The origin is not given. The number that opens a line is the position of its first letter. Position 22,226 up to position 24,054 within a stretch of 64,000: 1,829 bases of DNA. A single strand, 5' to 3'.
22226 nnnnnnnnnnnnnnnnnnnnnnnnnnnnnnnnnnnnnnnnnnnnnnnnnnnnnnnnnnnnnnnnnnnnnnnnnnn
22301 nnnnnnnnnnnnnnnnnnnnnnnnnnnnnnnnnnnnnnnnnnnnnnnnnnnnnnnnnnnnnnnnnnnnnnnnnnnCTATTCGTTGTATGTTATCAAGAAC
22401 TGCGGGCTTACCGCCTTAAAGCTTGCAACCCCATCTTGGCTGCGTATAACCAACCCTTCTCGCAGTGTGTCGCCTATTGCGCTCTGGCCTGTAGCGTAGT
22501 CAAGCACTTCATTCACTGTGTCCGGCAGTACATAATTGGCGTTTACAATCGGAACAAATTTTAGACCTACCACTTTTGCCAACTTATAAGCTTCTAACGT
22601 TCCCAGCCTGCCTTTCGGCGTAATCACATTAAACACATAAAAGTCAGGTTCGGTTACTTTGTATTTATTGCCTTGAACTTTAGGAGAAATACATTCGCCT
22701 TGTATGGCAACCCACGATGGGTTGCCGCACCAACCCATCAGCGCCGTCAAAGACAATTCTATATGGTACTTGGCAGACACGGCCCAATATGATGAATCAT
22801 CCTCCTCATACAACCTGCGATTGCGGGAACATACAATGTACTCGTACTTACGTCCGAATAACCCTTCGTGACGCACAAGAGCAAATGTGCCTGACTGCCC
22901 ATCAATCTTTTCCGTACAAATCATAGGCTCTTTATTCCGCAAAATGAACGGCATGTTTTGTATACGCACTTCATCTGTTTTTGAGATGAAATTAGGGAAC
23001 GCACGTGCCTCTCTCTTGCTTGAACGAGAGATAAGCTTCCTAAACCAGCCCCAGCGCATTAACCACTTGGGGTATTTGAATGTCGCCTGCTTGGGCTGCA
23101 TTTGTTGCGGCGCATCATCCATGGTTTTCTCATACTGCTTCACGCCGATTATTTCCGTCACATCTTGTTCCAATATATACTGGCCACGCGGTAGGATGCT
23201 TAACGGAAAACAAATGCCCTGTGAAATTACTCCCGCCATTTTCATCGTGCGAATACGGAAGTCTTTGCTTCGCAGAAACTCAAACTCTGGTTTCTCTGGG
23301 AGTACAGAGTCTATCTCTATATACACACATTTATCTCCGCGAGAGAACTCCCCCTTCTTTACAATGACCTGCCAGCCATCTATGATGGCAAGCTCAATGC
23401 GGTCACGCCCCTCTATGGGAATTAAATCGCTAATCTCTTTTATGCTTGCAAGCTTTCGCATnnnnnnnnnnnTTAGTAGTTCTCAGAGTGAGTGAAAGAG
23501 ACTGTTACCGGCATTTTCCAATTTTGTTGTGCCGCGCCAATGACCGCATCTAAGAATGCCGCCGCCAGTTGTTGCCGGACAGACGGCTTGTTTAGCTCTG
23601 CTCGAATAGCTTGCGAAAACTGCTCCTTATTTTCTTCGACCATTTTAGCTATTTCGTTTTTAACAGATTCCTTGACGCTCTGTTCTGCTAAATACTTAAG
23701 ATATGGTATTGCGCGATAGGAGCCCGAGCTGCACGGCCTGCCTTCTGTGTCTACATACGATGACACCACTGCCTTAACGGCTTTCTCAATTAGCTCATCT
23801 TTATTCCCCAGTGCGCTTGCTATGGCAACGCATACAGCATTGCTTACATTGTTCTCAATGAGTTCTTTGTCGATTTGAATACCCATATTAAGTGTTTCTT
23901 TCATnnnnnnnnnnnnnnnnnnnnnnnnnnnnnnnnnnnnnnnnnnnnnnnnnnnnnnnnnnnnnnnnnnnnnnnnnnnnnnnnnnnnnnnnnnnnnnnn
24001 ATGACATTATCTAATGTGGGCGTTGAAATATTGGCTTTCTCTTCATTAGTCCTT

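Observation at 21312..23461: tRNA cluster (Thr-CGU, Thr-UGU, Leu-UAA) immediately followed by an ATP-dependent RNA ligase and two small membrane ORFs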

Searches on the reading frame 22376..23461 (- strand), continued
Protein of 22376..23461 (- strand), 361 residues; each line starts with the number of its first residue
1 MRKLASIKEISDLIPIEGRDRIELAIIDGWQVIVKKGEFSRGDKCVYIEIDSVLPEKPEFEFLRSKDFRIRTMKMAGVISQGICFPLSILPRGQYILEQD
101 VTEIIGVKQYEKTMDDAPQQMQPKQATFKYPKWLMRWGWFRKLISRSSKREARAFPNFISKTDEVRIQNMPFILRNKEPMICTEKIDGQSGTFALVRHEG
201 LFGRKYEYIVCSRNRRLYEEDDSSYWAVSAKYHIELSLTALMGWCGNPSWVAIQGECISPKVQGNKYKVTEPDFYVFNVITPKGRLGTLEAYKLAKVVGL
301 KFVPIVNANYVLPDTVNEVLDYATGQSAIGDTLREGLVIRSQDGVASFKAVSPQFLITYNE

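Call 40: find_encoding_contigs(protein=P0007, flank=6000, max_places=4)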
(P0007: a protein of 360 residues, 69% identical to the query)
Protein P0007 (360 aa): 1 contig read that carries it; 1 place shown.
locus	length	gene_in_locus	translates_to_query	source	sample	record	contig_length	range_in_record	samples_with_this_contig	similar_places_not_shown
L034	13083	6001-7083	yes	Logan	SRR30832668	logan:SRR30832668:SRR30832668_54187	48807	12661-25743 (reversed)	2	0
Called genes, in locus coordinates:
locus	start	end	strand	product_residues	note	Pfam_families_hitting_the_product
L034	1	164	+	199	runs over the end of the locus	PF01527:HTH_Tnp_1 (faint), PF13384:HTH_23 (faint), PF13518:HTH_28 (faint), PF13551:HTH_29 (faint)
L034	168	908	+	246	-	PF01464:SLT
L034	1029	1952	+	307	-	PF00589:Phage_integrase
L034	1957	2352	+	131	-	-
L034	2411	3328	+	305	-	-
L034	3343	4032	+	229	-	-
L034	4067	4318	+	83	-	PF02229:PC4 (faint)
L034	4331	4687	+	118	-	-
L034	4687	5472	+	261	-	-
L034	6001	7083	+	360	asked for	PF21189:PHA02142, PF09414:RNA_ligase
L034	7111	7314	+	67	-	PF12728:HTH_17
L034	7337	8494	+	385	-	PF13102:Phage_int_SAM_5 (faint), PF14659:Phage_int_SAM_3, PF00589:Phage_integrase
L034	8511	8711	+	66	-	-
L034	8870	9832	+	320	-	PF01145:Band_7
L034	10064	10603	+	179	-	-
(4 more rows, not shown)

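Call 43: search_dna_similar(query=window:22376-23461:-, collection=phages, mode=protein, max_rows=40, rows=spread)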
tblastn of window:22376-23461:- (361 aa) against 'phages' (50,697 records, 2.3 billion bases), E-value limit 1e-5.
Records with a match: 336; places in all: 336; records where one place covers at least 80% of the query: 334.
Best place of each record, by identity: <60% 336.
By first word of the organism name: Pseudomonas 219; Aeromonas 44; Erwinia 10; Sinorhizobium 7; Burkholderia 5; Ralstonia 5; Xanthomonas 4; Salmonella 4; Yersinia 4; Microbacterium 3; and 18 more.
By host as written in the record: Pseudomonas aeruginosa 75; Pseudomonas aeruginosa PAO1 26; - 22; Pseudomonas aeruginosa PAK 14; Aeromonas salmonicida 13; Aeromonas hydrophila BIOTECH 10089 11; Pseudomonas sp. 9; Pseudomonas syringae pv. porri LMG 28495 8; and 95 more.
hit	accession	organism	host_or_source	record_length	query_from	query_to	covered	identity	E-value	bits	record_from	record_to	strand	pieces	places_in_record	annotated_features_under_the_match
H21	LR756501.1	uncultured phage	metagenomic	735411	1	361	100%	38.7%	2e-63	224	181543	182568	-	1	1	record has no annotation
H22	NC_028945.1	Sinorhizobium phage phiN3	Sinorhizobium meliloti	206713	2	357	99%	34.3%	5e-43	165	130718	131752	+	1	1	RNA ligase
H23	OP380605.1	Aeromonas phage avDM2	Aeromonas hydrophila BIOTECH 10089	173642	2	357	99%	33.6%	8e-37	147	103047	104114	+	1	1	hypothetical protein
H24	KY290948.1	Aeromonas phage 44RR2.8t.2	Aeromonas salmonicida HER1098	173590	2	357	99%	33.6%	2e-36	146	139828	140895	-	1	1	hypothetical protein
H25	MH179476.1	Aeromonas phage 50AhydR13PP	Aeromonas hydrophila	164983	2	357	99%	33.3%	1e-39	155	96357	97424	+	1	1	putative RNA ligase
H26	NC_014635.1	Aeromonas phage phiAS4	Aeromonas salmonicida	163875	2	357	99%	33.1%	4e-39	153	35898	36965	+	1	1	RNA ligase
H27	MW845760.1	Erwinia phage pEa_SNUABM_37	Erwinia amylovora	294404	1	358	98%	33.0%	1e-20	161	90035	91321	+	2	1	hypothetical protein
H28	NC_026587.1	Pseudomonas phage vB_PaeM_PAO1_Ab03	Pseudomonas aeruginosa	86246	1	359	99%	32.2%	3e-37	148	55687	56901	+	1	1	ORF100: RNA ligase | ORF99: hypothetical protein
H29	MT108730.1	Pseudomonas phage Epa24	Pseudomonas sp.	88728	1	359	99%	32.0%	6e-36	144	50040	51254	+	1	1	hypothetical protein (x2)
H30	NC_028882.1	Pseudomonas phage vB_PaeM_PS24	Pseudomonas aeruginosa PAER2_24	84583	1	359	99%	31.6%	1e-35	143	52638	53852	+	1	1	RNA ligase | hypothetical protein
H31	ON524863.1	Pseudomonas phage vB_PaeM_RP7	Pseudomonas aeruginosa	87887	1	359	99%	31.5%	4e-34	139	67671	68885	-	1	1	hypothetical protein (x2)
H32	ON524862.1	Pseudomonas phage vB_PaeM_RP6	Pseudomonas aeruginosa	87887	1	359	99%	31.5%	5e-34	139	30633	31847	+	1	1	putative RNA ligase | hypothetical protein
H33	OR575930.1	Pseudomonas phage vB_PseuGesM_254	Pseudomonas gessardii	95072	1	357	99%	31.3%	3e-32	133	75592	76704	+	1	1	RNA ligase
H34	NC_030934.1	Pseudomonas phage vB_PsyM_KIL1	Pseudomonas syringae pv. porri LMG 28495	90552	2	357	99%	30.7%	7e-26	114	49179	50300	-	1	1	RNA ligase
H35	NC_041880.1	Pseudomonas phage phiPMW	Pseudomonas putida PpG1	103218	2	357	99%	30.6%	5e-35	141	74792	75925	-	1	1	RNA ligase | HNH endonuclease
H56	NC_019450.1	Pseudomonas phage JG004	Pseudomonas aeruginosa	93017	2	357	99%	28.1%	6e-35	141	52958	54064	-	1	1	RNA ligase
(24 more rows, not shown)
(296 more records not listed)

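Call 44: get_annotated_region(hit=H56, flank=8000)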
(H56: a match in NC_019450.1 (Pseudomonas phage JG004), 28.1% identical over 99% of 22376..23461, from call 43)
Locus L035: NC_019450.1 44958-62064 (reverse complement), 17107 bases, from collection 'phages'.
description: Pseudomonas phage JG004, complete genome.
organism: Pseudomonas phage JG004 (NCBI taxid 757342)
taxonomy: Viruses; Duplodnaviria; Heunggongvirae; Uroviricota; Caudoviricetes; Pakpunavirus; Pakpunavirus JG004
host: Pseudomonas aeruginosa; source: sewage plant; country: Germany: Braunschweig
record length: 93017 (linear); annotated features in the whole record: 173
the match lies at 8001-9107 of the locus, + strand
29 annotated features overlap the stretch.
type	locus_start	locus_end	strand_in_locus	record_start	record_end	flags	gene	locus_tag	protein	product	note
CDS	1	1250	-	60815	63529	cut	-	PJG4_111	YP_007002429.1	DNA polymerase I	-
CDS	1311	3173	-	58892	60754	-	-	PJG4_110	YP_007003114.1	DNA primase/helicase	-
CDS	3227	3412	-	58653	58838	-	-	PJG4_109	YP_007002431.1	hypothetical protein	-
CDS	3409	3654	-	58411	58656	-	-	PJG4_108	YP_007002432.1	hypothetical protein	-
CDS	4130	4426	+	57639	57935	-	-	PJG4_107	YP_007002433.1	hypothetical protein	-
CDS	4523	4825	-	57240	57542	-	-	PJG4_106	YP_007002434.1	hypothetical protein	-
CDS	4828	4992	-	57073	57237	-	-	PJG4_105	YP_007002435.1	hypothetical protein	-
CDS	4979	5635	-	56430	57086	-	-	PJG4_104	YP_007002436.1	hypothetical protein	-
CDS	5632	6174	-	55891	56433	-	-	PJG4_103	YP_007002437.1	hypothetical protein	-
CDS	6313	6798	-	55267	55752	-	-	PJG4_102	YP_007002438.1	hypothetical protein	-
CDS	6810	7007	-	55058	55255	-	-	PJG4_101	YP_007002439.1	hypothetical protein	-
CDS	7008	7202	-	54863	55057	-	-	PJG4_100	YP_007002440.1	hypothetical protein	-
CDS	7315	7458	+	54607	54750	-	-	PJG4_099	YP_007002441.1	hypothetical protein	-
CDS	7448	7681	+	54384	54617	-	-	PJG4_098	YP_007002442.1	hypothetical protein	-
CDS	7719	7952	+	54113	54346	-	-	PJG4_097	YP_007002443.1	hypothetical protein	-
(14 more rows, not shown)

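Call 45: get_annotated_region(hit=H28, flank=8000)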
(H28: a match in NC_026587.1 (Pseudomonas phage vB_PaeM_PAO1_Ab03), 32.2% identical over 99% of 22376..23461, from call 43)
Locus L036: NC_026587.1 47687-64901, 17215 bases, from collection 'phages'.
description: Pseudomonas phage vB_PaeM_PAO1_Ab03, complete genome.
organism: Pseudomonas phage vB_PaeM_PAO1_Ab03 (NCBI taxid 1548901)
taxonomy: Viruses; Duplodnaviria; Heunggongvirae; Uroviricota; Caudoviricetes; Nankokuvirus; Nankokuvirus Ab03
host: Pseudomonas aeruginosa; source: sewage water sample; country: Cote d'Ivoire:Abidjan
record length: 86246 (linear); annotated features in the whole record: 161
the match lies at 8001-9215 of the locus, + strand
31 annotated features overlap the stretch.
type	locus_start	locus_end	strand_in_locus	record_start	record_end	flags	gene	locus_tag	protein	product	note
CDS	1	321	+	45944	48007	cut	ORF81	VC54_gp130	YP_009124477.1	tail fiber protein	-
CDS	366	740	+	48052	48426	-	ORF82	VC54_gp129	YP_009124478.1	tail fiber assembly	-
CDS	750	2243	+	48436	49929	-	ORF83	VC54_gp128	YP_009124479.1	tail fiber protein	-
CDS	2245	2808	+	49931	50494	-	ORF84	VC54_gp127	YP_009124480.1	endolysin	-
CDS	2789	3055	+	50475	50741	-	ORF85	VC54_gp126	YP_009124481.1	hypothetical protein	-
CDS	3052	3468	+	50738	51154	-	ORF86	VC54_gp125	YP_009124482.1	Rz-like spanin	-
CDS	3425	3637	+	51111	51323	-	ORF87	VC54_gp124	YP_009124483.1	Rz-like spanin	-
CDS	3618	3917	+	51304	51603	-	ORF88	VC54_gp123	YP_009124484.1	hypothetical protein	-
CDS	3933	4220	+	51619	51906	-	ORF89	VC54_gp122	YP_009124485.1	hypothetical protein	-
CDS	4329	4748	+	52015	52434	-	ORF90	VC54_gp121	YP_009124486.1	hypothetical protein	-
CDS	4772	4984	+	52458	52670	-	ORF91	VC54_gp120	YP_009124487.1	hypothetical protein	-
CDS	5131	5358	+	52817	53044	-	ORF92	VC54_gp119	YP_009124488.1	hypothetical protein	-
CDS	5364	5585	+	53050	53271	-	ORF93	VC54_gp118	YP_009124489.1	hypothetical protein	-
CDS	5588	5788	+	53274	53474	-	ORF94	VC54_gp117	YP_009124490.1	hypothetical protein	-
CDS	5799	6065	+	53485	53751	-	ORF95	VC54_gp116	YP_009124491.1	hypothetical protein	-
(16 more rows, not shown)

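Call 46: get_annotated_region(hit=H26, flank=8000)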
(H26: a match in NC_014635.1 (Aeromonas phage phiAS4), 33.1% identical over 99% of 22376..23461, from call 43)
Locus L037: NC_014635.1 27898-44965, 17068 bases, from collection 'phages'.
description: Aeromonas phage phiAS4, complete genome.
organism: Aeromonas phage phiAS4 (NCBI taxid 879628)
taxonomy: Viruses; Duplodnaviria; Heunggongvirae; Uroviricota; Caudoviricetes; Straboviridae; Tulanevirus; Tulanevirus as4
host: Aeromonas salmonicida; source: river; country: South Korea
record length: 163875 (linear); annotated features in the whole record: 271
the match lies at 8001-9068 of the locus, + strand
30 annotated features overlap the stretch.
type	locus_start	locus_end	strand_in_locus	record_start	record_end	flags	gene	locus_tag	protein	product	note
CDS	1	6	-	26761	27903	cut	-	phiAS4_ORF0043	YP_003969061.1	long tail fiber protein proximal connector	-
CDS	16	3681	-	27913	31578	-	-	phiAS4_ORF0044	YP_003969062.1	tail fiber protein proximal subunit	-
CDS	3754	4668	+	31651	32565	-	-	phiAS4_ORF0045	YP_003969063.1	RNaseH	-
CDS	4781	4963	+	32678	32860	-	-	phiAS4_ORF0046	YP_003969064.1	transcriptional regulator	-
CDS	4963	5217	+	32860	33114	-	-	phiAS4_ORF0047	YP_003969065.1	late promoter transcriptional regulator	-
CDS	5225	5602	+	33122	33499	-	-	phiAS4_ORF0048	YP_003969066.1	DNA helicase loader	-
CDS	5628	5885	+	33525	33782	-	-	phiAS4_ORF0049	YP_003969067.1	DNA helicase loader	-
CDS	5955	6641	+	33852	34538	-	-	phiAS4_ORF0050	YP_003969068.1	single strand DNA binding protein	-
CDS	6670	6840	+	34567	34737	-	-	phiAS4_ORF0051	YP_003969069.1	ssDNA-binding protein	-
CDS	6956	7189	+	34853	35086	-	-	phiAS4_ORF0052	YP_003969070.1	hypothetical protein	-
CDS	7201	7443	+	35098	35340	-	-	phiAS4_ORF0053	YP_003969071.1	hypothetical protein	-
CDS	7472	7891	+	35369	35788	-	-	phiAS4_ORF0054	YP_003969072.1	membrane protein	-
CDS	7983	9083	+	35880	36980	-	-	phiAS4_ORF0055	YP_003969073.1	RNA ligase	-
CDS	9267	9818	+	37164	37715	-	-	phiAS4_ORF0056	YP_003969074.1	dihydrofolate reductase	-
CDS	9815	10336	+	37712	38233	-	-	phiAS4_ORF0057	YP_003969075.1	thymidylate synthase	-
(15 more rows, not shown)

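Call 53: find_related_loci(query=A2, collection=viral_contigs, flank=10000)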
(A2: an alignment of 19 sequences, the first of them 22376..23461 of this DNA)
Query A2 (361 aa) in viral_contigs; peptide patterns used: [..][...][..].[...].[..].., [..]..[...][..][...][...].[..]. (x = any residue, [..] = any of these).
600 stretches matched a pattern (row limit reached: there are more); 559 encode a relative of the query (tblastn E <= 1e-3); the best 80 are kept; 80 distinct loci.
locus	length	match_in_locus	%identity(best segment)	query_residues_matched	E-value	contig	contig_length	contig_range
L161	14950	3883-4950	66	1-360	1e-159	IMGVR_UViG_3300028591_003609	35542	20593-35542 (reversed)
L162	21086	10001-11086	65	1-361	5e-158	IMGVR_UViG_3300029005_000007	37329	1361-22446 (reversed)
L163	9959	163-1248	64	1-361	8e-157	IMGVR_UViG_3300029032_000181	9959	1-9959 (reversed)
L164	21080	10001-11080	64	1-361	6e-153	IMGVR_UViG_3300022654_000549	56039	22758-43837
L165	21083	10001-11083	63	1-361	8e-151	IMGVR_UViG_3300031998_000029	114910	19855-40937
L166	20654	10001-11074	59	2-361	5e-140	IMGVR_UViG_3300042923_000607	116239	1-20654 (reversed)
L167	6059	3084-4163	59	2-361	5e-133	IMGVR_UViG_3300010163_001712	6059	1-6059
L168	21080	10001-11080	57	2-361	1e-128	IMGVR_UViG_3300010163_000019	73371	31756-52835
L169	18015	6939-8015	58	2-361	3e-128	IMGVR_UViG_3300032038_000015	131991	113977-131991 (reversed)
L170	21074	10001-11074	58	2-361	2e-126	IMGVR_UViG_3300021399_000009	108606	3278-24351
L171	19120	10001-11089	58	1-361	1e-124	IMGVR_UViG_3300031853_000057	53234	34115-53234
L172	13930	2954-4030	55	2-361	1e-124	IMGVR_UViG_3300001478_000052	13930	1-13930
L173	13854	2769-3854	54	1-361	7e-118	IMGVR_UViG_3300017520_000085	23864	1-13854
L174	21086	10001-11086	54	1-361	7e-118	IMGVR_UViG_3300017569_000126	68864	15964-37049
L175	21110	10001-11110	51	1-361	3e-114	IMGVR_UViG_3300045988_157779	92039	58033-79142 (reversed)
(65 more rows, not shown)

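Call 77: search_protein_families(library=ncbifam, proteins=[window:22376-23461:-], max_evalue=0.01)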
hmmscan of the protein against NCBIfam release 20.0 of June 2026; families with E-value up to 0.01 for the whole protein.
window:22376-23461:- (361 aa): 1 family
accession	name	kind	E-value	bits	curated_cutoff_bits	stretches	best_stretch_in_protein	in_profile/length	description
TIGR02306.1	RNA_lig_DRB0094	equivalog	2.2e-43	148.5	151.15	2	4-115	2-126/341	RNA ligase (ATP)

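Call 88: predict_structure(alignment_id=A5)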
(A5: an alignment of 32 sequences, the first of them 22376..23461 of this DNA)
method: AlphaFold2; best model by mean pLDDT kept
length: 361 residues; sequences in the alignment: 32
mean_pLDDT: 84.1   pTM: 0.60
mean pLDDT of the five models: 84.1, 83.9, 81.5, 79.8, 79.5
residues with pLDDT >= 90: 151; 70-90: 162; 50-70: 32; < 50: 16
segments of 3 or more residues with pLDDT < 50: 116-127
pLDDT, mean of each block of 10 residues (from residue 1): 85 83 83 86 92 87 81 60 88 90 88 50 46 75 72 75 79 92 92 92 90 85 91 97 93 94 85 94 92 96 96 93 86 89 87 67 41
secondary structure, 60 per line:
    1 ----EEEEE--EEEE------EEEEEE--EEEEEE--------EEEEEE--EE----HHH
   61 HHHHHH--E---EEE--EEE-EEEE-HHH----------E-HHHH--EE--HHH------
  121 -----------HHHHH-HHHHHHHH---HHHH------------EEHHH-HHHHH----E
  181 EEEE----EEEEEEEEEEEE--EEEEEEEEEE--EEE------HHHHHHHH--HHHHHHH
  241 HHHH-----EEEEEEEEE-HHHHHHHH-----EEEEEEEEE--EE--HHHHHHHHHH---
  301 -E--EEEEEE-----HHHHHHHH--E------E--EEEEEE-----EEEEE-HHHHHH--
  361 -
elements in order: E5-9 E12-15 E22-27 E30-35 E44-49 H58-66 E73-75 E78-80 E82-85 H102-105 H132-136 H138-145 H149-152 H171-175 E180-184 E189-200 E203-212 E215-217 H224-231 H234-244 E250-258 H260-267 E273-281 H288-297 E305-310 H316-323 E336-341 E347-351 H353-358

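Call 90: fold_search(model_id=the predicted structure, library=pdb)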
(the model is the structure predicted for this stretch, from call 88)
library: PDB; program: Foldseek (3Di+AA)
matches with E <= 10: 676; with E <= 0.001: 41
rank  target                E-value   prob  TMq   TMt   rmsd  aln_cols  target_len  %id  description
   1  6vt9                  2.6e-26  1.00  0.53  0.57   9.9       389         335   30  Naegleria gruberi RNA ligase E227A mutant with ATP and Mn (released 2020-04-08)
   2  6vt1_A                3.6e-26  1.00  0.54  0.57  10.5       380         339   31  Naegleria gruberi RNA ligase D172A mutant apo (released 2020-04-08)
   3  6vt4                  3.8e-26  1.00  0.54  0.57  10.3       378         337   31  Naegleria gruberi RNA ligase R149A mutant apo (released 2020-04-08)
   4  6vte                  4.8e-26  1.00  0.54  0.57  10.3       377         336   31  Naegleria gruberi RNA Ligase K170M mutant with AMP and Mn (released 2020-04-08)
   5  6vt5                  8.4e-26  1.00  0.53  0.57  10.4       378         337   31  Naegleria gruberi RNA ligase R4a K121A mutant apo (released 2020-04-08)
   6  6vt8                  9.4e-26  1.00  0.53  0.57  10.2       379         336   31  Naegleria gruberi RNA ligase E312A mutant with AMP and Mn (released 2020-04-08)
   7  5cot                  1.8e-25  1.00  0.54  0.57  10.1       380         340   31  Structure and mechanism of a eukaryal nick-sealing RNA ligase (released 2015-10-28)
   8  6vtd                  2.4e-25  1.00  0.53  0.56  10.7       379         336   31  Naegleria gruberi RNA ligase R149A mutant with ATP and Mn (released 2020-04-08)
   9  6vtg_A                2.9e-25  1.00  0.53  0.56  10.3       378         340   31  Naegleria gruberi RNA ligase E227A mutant apo (released 2020-04-08)
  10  6vtf_A                3.2e-25  1.00  0.53  0.56  10.3       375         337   31  Naegleria gruberi RNA ligase with PPi (released 2020-04-08)
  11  5cou                  4.1e-25  1.00  0.53  0.56   9.5       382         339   31  Structure and mechanism of a eukaryal nick-sealing RNA ligase K170M+ATP (released 2015-10-28)
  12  6vt0                  4.1e-25  1.00  0.53  0.57   9.8       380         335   31  Naegleria gruberi RNA ligase K170A mutant apo (released 2020-04-08)
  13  6vt3                  4.5e-25  1.00  0.53  0.56   9.6       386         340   31  Naegleria gruberi RNA ligase K326A mutant apo (released 2020-04-08)
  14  1xdn                  1.3e-07  1.00  0.41  0.54   5.1       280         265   14  High resolution crystal structure of an editosome enzyme from trypanosoma brucei: RNA editing ligase 1 (released 2004-12-07)
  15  2hvr_A                1.7e-07  1.00  0.40  0.44   7.1       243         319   17  Structure of T4 RNA Ligase 2 with Nicked 5'-Adenylated nucleic acid duplex containing a 3'-deoxyribonucleotide at the  (released 2006-10-17)
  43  3bu2_A                1.1e-03  1.00  0.20  0.36   6.8       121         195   13  Crystal structure of a tRNA-binding protein from Staphylococcus saprophyticus subsp. saprophyticus. Northeast Structur (released 2008-01-22)
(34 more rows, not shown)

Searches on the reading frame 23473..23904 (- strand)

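Call 4: search_protein_families(library=pfam, proteins=[window:23473-23904:-], max_evalue=0.1)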
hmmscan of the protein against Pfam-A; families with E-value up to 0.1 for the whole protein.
window:23473-23904:- (143 aa): 3 families
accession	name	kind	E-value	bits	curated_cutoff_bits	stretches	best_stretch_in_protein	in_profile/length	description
PF04208.19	MtrA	-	0.0023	18.1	25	1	4-102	51-147/173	Tetrahydromethanopterin S-methyltransferase, subunit A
PF20285.3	CTD9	-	0.06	14.3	27.9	0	69-132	26-89/113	C-terminal domain 9 of the ABC-three component (ABC-3C) systems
PF20404.3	DUF6694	-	0.085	13.7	24.3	0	73-102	25-54/102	Family of unknown function (DUF6694)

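Call 5: search_protein_families(library=phrogs, proteins=[window:23473-23904:-], max_evalue=0.01)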
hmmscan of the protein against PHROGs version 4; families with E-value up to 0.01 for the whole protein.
window:23473-23904:- (143 aa): 0 families

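Call 71: search_protein_families(library=phrogs, proteins=[window:23473-23904:-], max_evalue=0.00001)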
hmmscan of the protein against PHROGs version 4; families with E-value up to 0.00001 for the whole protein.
window:23473-23904:- (143 aa): 0 families

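Call 77: search_protein_families(library=ncbifam, proteins=[window:23473-23904:-], max_evalue=0.01)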
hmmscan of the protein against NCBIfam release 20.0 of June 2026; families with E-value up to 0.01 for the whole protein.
window:23473-23904:- (143 aa): 0 families
